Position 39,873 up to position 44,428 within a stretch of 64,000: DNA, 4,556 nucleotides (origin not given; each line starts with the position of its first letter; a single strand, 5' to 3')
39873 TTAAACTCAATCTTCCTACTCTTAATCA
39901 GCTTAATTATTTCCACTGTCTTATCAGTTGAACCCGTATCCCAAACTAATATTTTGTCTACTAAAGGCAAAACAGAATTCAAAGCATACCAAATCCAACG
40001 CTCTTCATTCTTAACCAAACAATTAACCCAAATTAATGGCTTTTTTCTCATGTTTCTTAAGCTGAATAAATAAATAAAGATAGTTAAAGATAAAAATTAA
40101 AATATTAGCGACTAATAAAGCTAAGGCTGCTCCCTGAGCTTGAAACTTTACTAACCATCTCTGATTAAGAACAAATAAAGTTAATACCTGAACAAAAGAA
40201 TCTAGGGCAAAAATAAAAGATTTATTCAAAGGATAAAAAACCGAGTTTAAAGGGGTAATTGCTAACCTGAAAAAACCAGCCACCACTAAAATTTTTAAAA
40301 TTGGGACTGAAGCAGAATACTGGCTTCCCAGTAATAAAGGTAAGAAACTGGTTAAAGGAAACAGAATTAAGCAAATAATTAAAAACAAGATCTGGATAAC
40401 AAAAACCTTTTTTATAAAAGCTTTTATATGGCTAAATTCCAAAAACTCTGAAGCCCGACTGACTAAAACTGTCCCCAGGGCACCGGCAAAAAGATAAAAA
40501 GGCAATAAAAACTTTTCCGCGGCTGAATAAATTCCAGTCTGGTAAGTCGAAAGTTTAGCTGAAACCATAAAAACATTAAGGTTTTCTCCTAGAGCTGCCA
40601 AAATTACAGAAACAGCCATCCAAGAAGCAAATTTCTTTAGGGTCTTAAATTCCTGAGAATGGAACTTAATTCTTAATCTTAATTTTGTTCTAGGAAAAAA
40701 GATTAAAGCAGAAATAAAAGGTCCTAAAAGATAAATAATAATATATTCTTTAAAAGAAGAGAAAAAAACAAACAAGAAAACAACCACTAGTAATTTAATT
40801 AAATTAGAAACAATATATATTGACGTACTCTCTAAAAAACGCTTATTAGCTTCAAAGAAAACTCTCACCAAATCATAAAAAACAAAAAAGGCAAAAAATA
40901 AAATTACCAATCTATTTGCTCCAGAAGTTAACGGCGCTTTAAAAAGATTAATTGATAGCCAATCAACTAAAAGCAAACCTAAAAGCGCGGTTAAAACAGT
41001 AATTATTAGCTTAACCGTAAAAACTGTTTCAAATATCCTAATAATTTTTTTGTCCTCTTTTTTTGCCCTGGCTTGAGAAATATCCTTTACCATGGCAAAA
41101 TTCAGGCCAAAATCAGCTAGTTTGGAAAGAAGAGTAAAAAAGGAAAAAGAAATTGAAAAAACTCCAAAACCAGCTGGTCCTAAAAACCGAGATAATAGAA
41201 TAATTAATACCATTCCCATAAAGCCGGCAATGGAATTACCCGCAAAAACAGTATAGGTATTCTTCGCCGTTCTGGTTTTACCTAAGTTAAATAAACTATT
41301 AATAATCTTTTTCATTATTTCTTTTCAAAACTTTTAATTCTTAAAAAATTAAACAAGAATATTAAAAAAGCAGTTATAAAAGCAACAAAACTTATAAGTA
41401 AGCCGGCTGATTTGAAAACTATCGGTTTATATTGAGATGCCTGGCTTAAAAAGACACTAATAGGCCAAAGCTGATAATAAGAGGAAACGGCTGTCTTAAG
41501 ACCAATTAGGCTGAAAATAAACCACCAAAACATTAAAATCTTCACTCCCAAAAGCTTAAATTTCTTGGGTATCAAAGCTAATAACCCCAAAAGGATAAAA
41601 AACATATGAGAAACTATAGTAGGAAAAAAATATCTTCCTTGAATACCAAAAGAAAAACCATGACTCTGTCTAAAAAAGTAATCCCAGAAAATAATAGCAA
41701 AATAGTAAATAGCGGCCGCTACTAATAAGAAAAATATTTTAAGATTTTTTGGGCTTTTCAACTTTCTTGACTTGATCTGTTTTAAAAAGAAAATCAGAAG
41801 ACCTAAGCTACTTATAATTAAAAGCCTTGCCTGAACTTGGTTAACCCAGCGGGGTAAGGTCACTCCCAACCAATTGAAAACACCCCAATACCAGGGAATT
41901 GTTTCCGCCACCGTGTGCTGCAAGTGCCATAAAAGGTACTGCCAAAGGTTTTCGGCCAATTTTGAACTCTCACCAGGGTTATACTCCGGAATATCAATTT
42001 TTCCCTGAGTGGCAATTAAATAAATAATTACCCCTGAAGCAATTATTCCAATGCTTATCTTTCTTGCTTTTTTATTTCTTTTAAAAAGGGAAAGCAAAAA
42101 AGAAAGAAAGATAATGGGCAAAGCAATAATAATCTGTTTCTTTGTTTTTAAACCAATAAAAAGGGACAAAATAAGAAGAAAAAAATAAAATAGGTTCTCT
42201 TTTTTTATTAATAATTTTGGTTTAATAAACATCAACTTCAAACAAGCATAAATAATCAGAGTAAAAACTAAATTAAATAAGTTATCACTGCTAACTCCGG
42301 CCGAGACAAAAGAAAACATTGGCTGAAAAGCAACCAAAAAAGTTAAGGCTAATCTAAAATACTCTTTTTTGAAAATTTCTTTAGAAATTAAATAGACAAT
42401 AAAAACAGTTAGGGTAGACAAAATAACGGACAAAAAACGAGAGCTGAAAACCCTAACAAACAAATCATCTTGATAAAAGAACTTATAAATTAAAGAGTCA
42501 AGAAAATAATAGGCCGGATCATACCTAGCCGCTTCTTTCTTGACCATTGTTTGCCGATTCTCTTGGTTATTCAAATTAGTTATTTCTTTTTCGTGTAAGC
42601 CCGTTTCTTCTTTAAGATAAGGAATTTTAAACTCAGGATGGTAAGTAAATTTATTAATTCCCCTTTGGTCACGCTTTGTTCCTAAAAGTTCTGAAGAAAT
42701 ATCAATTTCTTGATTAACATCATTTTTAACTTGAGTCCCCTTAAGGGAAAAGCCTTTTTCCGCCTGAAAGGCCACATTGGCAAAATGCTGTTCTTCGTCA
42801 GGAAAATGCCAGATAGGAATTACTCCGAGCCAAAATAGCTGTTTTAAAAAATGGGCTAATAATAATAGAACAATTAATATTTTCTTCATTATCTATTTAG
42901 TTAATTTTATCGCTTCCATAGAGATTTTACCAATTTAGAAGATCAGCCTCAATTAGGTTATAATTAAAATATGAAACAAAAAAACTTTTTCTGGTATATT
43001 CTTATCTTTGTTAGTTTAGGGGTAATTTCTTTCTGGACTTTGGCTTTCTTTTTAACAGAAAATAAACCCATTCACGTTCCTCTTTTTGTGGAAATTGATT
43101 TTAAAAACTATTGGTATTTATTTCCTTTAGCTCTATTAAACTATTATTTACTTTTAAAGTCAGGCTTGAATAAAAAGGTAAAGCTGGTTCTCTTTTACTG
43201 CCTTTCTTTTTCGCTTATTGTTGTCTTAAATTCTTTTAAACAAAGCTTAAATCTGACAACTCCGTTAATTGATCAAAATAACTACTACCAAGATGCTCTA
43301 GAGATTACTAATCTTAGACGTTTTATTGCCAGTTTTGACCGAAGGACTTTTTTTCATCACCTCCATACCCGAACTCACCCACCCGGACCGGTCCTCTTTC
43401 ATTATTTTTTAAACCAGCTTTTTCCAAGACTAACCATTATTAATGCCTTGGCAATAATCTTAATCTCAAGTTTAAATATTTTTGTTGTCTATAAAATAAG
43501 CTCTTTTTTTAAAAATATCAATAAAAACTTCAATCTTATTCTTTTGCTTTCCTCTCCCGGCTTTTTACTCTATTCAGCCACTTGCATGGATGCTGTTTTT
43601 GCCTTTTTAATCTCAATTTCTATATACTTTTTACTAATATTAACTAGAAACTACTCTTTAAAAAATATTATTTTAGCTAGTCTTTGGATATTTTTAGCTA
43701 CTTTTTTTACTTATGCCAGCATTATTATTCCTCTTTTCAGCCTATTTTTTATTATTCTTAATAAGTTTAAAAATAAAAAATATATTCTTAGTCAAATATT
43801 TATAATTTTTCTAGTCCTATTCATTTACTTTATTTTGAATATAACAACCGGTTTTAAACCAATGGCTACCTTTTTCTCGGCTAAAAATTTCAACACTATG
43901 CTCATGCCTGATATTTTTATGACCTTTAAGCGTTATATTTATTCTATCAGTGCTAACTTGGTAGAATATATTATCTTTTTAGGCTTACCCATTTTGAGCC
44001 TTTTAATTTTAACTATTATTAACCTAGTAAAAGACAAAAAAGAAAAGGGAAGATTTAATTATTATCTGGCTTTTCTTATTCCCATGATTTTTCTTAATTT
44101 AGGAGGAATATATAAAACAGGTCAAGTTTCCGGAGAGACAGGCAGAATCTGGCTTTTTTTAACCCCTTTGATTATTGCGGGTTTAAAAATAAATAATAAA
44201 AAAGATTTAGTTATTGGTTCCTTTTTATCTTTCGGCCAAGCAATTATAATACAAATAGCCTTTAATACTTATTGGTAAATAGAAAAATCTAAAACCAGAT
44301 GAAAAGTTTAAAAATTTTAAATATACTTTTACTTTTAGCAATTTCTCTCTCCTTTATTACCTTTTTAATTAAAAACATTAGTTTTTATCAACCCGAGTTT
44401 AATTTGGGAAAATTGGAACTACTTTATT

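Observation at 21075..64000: A glycan-assembly super-locus of more than 43 kb with an unusual density of GT-C membrane glycosyltransferases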

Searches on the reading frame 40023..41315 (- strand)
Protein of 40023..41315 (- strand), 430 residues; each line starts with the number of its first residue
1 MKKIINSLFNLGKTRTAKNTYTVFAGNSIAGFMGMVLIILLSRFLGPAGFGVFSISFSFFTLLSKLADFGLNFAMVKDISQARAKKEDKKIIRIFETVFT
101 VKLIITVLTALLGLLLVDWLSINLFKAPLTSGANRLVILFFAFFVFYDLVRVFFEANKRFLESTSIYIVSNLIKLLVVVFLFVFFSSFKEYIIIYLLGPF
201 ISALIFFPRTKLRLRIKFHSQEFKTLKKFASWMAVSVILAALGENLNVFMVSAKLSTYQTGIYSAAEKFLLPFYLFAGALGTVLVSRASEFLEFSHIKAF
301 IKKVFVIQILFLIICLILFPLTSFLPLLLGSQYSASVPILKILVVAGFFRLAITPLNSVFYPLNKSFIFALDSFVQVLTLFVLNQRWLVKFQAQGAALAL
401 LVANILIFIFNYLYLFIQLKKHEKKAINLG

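Call 5: search_protein_families(library=pfam, proteins=[window:40023-41315:-], max_evalue=0.01)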
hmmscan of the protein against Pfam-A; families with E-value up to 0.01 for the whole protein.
window:40023-41315:- (430 aa): 4 families
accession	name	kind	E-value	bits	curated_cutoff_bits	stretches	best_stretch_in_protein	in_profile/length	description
PF01943.22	Polysacc_synt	-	1.4e-22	80.9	28.2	1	17-279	2-260/274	Polysaccharide biosynthesis protein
PF13440.11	Polysacc_synt_3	-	2.2e-21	76.8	23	1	40-338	1-293/293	Polysaccharide biosynthesis protein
PF01554.23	MatE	-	0.00014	22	24.9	1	30-177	9-158/161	MatE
PF03023.19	MurJ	-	0.0082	15.2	27.4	0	52-427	13-411/451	Lipid II flippase MurJ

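Call 46: search_protein_families(library=ncbifam, proteins=[window:40023-41315:-], max_evalue=0.01)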
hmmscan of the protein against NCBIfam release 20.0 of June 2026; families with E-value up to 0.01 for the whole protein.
window:40023-41315:- (430 aa): 5 families
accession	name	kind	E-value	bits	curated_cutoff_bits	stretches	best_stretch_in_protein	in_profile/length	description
TIGR02900.1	spore_V_B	equivalog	1.4e-10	40.5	372.3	1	18-415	3-431/488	stage V sporulation protein B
NF007773.0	PRK10459.1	equivalog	8.4e-09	34.9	273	1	29-416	20-403/492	MOP flippase family protein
NF047674.1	TeichurnBiosyTuaB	equivalog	4.8e-05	22.6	580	1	32-382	24-371/469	teichuronic acid biosynthesis protein TuaB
NF050818.1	PolSacchBiosHfsF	equivalog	6.1e-05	22.2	700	1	27-265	13-245/468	polysaccharide biosynthesis protein HfsF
TIGR01695.1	murJ_mviN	equivalog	0.0027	16.5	235.55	1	17-424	3-435/506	murein biosynthesis integral membrane protein MurJ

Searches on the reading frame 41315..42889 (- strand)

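Call 6: search_protein_families(library=pfam, proteins=[window:41315-42889:-], max_evalue=0.01)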
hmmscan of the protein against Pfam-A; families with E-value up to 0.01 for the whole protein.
window:41315-42889:- (524 aa): 2 families
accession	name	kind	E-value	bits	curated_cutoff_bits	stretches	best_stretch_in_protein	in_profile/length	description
PF09913.15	DUF2142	-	1e-22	81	30.1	1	18-426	5-393/395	Predicted membrane protein (DUF2142)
PF02366.24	PMT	-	1.9e-06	28.1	22.7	1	123-290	62-224/245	Dolichyl-phosphate-mannose-protein mannosyltransferase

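Call 14: search_protein_families(library=ncbifam, proteins=[window:41315-42889:-], max_evalue=1)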
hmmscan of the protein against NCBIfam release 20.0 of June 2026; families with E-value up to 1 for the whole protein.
window:41315-42889:- (524 aa): 0 families

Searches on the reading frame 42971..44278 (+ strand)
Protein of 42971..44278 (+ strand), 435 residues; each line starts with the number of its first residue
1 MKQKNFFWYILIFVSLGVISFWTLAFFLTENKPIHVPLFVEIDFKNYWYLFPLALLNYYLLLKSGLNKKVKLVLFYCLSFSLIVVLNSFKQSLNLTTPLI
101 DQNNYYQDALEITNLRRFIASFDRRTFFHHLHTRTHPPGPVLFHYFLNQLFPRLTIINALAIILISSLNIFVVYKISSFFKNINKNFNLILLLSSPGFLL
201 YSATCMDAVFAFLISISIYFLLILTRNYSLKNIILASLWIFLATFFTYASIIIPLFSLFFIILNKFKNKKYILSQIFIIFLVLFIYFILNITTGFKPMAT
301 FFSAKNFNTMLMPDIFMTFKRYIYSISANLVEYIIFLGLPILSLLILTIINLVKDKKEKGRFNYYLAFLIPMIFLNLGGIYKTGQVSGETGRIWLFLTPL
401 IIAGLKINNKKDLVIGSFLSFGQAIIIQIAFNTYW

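Call 6: search_protein_families(library=pfam, proteins=[window:42971-44278:+], max_evalue=0.01)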
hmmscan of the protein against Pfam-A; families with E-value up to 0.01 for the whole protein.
window:42971-44278:+ (435 aa): 0 families

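Call 13: search_protein_families(library=pfam, proteins=[window:42971-44278:+], max_evalue=10)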
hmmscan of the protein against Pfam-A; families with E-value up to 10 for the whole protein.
window:42971-44278:+ (435 aa): 0 families

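Call 14: search_protein_families(library=ncbifam, proteins=[window:42971-44278:+], max_evalue=1)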
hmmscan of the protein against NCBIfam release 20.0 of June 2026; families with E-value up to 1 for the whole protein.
window:42971-44278:+ (435 aa): 1 family
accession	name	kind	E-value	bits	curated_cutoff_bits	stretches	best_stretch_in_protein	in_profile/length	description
NF047440.1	LA3751_2_3_fam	subfamily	0.00042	19.2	200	1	141-398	83-343/460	LA_3751/LA_3752 family putative glycosyltransferase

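Call 61: find_related_loci(query=window:42971-44278:+, collection=metagenome_contigs, flank=3000)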
Query window:42971-44278:+ (435 aa) in metagenome_contigs; peptide patterns used: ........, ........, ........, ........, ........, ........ (x = any residue, [..] = any of these).
599 stretches matched a pattern (row limit reached: there are more); 3 encode a relative of the query (tblastn E <= 1e-3); 3 distinct loci.
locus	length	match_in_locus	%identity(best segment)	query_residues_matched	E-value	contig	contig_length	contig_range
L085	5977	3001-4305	67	1-435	2e-172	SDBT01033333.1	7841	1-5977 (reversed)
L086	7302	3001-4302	54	1-435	3e-140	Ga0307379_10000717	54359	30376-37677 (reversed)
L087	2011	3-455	62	285-435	8e-54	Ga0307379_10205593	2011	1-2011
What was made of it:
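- Tried and rejected: A metagenome scan for A found only three relatives (call 61).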
